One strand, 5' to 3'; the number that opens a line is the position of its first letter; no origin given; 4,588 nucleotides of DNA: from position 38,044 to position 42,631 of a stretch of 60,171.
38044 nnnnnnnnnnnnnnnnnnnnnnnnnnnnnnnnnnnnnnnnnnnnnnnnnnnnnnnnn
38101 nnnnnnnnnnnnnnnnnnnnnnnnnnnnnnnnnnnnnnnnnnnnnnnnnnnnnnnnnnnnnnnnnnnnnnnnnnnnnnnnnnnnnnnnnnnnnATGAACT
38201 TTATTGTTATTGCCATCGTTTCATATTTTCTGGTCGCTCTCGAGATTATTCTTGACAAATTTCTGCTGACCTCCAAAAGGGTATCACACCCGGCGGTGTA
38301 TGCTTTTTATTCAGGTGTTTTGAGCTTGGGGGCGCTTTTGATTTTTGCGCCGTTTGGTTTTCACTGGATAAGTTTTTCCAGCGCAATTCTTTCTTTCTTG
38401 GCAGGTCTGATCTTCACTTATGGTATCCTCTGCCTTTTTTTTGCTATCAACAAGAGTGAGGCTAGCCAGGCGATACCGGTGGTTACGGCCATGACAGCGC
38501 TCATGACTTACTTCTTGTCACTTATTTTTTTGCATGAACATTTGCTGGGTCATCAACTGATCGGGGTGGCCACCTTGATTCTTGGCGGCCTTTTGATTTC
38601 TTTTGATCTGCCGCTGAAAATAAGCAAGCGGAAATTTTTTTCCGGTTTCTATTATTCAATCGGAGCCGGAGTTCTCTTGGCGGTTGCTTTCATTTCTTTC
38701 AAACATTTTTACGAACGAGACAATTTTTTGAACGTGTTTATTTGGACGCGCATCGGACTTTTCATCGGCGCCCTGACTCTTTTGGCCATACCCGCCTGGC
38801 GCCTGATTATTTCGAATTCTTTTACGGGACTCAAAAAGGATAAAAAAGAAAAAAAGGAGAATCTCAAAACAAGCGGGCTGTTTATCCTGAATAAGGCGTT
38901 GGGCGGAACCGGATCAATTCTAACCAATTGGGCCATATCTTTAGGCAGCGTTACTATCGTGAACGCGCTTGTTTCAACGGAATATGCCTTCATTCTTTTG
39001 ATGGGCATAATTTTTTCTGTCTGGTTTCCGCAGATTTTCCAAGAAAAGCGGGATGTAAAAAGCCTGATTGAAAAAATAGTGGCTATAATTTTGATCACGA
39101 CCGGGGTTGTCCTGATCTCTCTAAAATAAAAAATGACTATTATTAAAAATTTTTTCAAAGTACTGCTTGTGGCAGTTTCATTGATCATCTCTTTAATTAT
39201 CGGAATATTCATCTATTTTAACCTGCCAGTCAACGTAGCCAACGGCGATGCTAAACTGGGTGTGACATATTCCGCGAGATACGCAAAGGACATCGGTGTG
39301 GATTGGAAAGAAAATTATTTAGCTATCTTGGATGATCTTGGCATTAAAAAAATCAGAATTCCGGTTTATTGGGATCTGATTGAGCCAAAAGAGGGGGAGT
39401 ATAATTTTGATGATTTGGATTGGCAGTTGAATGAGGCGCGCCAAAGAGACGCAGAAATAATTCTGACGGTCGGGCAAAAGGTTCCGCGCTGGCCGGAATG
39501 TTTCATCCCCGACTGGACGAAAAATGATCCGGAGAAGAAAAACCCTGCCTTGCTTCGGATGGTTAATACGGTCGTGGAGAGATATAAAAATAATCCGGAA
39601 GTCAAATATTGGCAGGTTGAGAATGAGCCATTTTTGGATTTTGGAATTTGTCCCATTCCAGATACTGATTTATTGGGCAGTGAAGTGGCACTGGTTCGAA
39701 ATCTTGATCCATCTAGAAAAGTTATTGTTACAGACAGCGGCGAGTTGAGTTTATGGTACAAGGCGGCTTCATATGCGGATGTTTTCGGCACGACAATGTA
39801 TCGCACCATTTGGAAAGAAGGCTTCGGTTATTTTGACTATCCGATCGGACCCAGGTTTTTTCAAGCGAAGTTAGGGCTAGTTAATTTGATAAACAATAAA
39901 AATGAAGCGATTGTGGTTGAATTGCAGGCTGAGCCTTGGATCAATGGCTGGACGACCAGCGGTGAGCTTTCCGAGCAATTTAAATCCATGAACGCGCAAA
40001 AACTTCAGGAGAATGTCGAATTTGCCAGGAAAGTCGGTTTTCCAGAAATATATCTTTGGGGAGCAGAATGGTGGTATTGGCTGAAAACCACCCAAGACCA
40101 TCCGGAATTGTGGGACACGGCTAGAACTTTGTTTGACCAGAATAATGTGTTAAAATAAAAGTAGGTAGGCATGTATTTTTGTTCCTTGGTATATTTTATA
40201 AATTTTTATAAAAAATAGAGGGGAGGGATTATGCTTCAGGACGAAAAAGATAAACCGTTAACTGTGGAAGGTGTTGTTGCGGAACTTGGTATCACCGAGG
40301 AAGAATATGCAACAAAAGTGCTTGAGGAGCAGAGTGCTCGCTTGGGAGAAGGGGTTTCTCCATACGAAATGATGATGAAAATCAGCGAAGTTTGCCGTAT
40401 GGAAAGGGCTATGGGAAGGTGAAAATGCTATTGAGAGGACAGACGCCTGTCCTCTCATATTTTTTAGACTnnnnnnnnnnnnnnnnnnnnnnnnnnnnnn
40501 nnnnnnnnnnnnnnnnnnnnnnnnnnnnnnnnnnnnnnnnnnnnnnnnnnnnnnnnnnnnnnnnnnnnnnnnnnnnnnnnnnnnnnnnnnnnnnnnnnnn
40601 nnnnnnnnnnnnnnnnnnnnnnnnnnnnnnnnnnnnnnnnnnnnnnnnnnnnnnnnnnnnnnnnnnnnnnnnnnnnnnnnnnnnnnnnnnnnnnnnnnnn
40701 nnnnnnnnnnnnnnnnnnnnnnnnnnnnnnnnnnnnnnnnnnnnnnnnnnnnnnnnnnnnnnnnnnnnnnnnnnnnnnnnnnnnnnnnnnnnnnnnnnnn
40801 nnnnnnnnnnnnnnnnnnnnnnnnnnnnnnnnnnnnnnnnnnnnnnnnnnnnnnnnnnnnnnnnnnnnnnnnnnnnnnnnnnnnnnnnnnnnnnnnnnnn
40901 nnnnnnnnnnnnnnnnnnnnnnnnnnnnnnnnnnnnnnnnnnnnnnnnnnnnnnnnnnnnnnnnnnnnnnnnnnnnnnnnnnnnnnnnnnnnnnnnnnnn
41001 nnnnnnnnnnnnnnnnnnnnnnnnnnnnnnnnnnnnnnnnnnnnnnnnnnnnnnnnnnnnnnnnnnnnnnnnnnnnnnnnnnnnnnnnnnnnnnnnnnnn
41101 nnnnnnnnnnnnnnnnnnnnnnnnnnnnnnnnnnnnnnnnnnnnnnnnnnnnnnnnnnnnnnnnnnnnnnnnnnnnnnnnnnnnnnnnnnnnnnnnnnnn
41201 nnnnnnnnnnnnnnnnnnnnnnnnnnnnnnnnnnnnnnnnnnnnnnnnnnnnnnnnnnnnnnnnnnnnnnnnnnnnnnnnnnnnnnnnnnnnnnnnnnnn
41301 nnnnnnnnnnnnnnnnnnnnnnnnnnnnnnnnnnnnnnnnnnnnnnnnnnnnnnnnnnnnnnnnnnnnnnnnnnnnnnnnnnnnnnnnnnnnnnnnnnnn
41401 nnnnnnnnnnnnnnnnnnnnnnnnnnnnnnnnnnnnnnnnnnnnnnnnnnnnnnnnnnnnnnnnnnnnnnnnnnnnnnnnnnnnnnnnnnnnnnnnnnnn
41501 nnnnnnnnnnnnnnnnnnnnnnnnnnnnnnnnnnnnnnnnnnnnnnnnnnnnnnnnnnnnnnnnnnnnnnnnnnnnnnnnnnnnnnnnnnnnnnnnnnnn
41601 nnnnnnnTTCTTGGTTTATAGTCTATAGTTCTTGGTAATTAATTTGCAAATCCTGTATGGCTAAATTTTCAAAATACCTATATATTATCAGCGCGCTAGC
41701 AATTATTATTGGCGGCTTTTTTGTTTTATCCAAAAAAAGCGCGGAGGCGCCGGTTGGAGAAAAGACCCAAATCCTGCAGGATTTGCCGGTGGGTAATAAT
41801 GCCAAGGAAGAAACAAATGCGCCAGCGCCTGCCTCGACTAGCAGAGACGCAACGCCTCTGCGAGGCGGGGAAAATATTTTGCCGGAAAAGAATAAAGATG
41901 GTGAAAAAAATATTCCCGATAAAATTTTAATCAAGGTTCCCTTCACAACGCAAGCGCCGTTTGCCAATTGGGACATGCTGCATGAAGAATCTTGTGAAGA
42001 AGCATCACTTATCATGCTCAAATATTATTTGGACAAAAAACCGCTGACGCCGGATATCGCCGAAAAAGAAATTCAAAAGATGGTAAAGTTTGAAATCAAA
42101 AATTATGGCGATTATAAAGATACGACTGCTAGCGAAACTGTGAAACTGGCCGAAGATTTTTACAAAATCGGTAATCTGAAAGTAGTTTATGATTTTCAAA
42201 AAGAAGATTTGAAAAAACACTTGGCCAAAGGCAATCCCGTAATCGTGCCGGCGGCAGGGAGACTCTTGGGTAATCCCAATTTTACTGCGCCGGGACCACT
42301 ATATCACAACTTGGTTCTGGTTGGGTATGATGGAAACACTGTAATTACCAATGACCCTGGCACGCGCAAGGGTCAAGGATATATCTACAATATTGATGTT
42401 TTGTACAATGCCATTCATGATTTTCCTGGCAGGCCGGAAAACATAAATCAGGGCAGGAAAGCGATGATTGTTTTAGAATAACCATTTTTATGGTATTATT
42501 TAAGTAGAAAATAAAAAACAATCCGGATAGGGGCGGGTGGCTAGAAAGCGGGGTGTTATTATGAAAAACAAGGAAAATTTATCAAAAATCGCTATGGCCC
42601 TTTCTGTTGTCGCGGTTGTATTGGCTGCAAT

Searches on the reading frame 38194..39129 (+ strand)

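Call 35: search_protein_families(library=pfam, proteins=[window:38194-39129:+], max_evalue=0.00001)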
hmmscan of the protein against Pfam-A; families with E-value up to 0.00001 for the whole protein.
window:38194-39129:+ (311 aa): 1 family
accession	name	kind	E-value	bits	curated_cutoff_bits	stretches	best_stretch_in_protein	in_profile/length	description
PF00892.27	EamA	-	9.7e-09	36.1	28.2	1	4-136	4-134/135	EamA-like transporter family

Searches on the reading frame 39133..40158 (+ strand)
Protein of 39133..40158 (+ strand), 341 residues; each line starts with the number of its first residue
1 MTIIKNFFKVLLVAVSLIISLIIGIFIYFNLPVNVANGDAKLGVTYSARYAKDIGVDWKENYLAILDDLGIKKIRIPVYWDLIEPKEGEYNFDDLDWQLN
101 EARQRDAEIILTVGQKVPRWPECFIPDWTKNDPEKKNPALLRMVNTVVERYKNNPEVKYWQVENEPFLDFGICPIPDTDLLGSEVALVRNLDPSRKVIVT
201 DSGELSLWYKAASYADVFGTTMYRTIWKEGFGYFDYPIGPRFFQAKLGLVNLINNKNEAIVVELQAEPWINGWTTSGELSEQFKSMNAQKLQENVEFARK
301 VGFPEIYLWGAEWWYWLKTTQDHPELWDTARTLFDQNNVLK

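Call 35: search_protein_families(library=pfam, proteins=[window:39133-40158:+], max_evalue=0.00001)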
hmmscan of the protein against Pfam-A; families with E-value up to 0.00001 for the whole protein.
window:39133-40158:+ (341 aa): 2 families
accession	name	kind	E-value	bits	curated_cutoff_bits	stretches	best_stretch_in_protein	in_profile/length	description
PF02449.21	Glyco_hydro_42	-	1.5e-09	38.2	21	0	64-134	17-89/376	Beta-galactosidase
PF00150.24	Cellulase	-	2.1e-06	27.9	23.5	1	60-200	24-166/272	Cellulase (glycosyl hydrolase family 5)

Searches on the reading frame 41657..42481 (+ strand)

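Call 77: search_protein_families(library=pfam, proteins=[window:41657-42481:+], max_evalue=0.0001)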
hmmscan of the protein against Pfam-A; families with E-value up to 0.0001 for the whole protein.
window:41657-42481:+ (274 aa): 1 family
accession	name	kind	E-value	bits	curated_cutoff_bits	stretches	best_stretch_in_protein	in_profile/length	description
PF13529.12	Peptidase_C39_2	-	1.7e-13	51.8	24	1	93-234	2-142/143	Peptidase_C39 like family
